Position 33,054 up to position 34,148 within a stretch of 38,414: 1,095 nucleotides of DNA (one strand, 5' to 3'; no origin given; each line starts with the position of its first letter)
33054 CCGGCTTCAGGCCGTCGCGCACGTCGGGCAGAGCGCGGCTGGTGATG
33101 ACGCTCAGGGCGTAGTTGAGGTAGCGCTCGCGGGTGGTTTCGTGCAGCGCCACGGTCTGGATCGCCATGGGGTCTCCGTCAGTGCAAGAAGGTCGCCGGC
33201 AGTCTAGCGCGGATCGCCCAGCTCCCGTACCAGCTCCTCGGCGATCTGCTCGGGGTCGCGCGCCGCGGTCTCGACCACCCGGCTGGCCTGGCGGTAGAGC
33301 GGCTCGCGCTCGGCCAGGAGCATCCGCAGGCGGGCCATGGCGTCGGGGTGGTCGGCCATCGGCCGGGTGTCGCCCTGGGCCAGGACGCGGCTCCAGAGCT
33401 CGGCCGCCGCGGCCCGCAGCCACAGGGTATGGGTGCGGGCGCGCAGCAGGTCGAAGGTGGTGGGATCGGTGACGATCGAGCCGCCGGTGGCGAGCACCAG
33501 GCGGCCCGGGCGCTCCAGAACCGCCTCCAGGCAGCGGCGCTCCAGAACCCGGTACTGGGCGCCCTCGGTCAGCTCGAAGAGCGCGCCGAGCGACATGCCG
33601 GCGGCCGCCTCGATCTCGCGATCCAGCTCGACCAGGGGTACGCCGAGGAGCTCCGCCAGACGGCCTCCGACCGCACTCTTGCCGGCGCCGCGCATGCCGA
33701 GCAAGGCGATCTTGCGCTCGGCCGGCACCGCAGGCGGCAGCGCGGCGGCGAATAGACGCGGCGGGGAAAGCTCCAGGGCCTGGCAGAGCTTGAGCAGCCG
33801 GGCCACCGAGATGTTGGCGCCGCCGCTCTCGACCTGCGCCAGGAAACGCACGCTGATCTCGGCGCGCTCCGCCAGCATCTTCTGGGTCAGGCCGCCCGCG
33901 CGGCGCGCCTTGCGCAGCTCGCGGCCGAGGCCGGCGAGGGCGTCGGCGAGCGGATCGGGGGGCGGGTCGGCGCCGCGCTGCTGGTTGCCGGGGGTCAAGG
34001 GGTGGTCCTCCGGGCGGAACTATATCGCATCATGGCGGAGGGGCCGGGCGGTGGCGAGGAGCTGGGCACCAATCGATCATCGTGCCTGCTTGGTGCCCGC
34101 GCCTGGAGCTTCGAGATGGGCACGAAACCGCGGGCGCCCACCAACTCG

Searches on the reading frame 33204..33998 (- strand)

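Call 8: search_protein_families(library=pfam, proteins=[window:33204-33998:-], max_evalue=0.01)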
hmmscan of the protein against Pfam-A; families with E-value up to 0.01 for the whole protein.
window:33204-33998:- (264 aa): 8 families
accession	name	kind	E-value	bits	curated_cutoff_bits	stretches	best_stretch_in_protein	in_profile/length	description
PF01202.28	SKI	-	2e-35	122.7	22.1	1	103-260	1-158/159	Shikimate kinase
PF01381.28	HTH_3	-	1.4e-13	51.1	23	1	28-80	1-53/55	Helix-turn-helix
PF13560.12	HTH_31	-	2e-10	41.3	27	1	24-80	2-59/64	Helix-turn-helix domain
PF12844.13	HTH_19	-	3.7e-08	33.6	30.2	1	25-85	1-61/64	Helix-turn-helix domain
PF13238.12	AAA_18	-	1.1e-05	26.3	29.4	1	97-212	1-115/128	AAA domain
PF13443.12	HTH_26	-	0.00042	20.9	22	1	28-79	2-54/63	Cro/C1-type HTH DNA-binding domain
PF13671.12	AAA_33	-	0.00061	20.5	27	1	98-195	3-90/143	AAA domain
PF13413.12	HTH_25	-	0.0064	16.7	24.6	0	28-59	2-33/62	Helix-turn-helix domain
